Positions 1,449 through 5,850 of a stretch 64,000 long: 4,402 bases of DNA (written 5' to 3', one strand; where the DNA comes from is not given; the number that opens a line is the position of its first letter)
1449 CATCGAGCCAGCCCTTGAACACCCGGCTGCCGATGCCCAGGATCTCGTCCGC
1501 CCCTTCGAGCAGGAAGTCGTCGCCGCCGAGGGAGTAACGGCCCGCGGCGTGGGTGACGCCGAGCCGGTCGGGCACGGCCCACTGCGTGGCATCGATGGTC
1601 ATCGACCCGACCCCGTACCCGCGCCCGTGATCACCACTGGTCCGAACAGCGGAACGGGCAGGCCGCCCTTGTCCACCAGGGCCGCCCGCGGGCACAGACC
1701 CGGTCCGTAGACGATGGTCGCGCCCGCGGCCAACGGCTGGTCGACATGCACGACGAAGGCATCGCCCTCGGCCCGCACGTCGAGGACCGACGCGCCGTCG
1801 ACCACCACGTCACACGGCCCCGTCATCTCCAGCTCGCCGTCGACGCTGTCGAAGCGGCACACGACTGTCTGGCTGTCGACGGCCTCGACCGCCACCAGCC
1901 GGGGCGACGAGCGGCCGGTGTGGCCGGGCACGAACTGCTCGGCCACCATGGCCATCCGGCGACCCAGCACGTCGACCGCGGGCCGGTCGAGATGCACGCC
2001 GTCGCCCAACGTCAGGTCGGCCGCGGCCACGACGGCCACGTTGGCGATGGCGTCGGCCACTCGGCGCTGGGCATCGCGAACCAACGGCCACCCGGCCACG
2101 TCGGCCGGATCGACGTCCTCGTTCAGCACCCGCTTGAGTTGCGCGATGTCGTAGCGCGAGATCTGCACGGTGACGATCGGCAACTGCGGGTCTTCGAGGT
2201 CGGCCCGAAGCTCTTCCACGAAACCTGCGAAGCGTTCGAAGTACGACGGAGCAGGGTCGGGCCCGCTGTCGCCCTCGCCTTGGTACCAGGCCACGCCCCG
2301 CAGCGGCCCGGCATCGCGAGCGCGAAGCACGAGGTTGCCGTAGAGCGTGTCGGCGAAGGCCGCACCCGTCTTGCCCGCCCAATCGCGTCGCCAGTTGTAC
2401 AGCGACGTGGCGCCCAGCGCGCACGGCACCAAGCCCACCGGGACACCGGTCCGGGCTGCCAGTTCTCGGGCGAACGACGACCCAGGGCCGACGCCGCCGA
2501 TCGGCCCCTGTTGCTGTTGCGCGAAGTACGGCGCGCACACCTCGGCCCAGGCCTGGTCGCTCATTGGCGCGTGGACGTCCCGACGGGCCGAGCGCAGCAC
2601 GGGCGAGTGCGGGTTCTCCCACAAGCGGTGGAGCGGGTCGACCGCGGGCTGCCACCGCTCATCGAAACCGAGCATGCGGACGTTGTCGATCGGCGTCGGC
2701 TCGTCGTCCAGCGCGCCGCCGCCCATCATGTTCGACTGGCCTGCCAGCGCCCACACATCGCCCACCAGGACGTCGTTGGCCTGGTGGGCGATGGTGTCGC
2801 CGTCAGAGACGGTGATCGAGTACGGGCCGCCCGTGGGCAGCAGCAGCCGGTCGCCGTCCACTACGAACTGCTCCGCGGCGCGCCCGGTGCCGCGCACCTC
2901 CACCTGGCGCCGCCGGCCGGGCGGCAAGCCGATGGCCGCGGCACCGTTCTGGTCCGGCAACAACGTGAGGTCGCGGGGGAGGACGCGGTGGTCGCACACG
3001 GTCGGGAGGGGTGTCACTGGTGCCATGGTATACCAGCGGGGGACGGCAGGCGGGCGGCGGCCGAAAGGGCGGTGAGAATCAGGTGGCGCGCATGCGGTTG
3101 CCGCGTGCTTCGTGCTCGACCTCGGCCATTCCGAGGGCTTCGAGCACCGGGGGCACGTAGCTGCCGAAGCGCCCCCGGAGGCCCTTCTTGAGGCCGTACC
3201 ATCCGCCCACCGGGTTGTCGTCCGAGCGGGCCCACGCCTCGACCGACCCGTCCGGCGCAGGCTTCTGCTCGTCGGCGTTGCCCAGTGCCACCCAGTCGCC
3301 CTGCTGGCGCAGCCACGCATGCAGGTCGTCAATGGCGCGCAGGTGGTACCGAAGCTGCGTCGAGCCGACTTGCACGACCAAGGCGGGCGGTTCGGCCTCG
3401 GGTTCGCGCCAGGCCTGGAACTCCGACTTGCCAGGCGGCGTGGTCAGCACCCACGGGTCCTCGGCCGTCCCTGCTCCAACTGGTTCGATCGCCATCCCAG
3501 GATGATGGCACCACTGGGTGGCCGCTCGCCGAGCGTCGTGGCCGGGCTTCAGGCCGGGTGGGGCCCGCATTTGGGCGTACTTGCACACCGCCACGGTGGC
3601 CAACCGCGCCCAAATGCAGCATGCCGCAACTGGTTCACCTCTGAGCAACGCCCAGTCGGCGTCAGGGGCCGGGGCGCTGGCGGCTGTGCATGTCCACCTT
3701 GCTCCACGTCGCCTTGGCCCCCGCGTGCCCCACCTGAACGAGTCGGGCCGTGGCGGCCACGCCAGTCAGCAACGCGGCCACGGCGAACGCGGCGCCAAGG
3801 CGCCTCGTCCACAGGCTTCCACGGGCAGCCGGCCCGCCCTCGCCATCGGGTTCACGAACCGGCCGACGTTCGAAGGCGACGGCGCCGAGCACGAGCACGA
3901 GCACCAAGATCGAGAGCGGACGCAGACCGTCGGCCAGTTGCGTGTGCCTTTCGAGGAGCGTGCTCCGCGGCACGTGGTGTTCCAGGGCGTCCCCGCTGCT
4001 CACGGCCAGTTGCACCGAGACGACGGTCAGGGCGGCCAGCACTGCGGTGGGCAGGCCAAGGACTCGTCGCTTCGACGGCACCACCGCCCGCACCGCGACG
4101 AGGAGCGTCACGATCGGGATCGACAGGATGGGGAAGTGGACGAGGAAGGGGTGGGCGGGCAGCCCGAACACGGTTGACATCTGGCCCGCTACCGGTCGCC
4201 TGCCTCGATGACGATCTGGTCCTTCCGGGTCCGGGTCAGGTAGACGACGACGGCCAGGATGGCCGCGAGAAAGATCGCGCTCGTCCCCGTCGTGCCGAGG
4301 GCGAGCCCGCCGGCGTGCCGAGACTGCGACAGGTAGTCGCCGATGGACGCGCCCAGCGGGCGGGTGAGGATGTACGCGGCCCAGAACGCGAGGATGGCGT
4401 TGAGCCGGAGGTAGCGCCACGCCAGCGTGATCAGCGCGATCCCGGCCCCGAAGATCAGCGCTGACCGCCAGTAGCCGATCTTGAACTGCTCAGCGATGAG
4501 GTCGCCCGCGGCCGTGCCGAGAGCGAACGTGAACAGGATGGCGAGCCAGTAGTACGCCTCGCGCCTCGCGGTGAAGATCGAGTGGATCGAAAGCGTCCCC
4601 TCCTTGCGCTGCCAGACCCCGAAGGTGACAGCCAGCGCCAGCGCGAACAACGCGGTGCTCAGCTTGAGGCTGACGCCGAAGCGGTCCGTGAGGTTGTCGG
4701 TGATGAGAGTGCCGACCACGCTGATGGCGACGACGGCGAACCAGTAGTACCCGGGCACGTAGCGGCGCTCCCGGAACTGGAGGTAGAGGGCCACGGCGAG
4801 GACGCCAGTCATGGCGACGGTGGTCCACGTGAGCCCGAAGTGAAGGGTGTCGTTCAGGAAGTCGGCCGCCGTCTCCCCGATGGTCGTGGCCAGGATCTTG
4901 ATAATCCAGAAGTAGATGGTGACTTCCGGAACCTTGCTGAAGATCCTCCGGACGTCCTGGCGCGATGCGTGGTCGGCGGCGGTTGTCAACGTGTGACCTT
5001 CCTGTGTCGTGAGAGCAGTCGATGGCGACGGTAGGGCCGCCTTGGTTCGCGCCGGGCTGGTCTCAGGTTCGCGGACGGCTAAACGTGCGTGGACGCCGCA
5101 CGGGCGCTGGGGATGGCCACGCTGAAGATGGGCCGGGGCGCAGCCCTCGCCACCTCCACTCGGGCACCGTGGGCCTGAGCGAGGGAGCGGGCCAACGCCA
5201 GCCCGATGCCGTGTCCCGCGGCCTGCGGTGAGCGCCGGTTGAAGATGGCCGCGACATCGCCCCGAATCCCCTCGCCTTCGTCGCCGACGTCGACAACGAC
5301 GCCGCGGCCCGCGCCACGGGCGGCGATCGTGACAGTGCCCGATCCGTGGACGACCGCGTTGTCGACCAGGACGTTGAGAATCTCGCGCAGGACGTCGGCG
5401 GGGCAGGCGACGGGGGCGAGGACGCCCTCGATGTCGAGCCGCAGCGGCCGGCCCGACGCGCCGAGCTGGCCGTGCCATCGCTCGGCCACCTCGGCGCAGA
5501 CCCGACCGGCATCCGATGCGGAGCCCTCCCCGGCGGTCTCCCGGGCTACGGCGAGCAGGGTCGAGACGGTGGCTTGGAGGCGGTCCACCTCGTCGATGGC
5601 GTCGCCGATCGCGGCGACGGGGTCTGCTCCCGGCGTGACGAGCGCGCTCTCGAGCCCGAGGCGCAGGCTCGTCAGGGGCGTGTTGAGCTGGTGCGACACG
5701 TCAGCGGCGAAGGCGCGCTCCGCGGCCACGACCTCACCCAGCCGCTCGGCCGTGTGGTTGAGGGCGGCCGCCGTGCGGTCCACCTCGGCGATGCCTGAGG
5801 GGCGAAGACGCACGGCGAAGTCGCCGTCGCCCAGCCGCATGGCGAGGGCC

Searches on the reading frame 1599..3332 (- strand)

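Call 60: search_protein_families(library=pfam, proteins=[window:1599-3332:-], max_evalue=0.001)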
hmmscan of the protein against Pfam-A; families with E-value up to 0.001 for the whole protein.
window:1599-3332:- (577 aa): 1 family
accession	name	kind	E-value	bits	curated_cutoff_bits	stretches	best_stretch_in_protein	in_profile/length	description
PF03629.24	SASA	-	6.6e-47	160.4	24.8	1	191-462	2-222/226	Carbohydrate esterase, sialic acid-specific acetylesterase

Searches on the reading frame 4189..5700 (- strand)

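Call 60: search_protein_families(library=pfam, proteins=[window:4189-5700:-], max_evalue=0.001)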
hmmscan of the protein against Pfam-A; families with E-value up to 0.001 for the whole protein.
window:4189-5700:- (503 aa): 1 family
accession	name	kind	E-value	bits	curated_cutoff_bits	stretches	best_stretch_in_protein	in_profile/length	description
PF03988.17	DUF347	-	4e-59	197.1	28.2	4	438-493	1-51/52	Repeat of Unknown Function (DUF347)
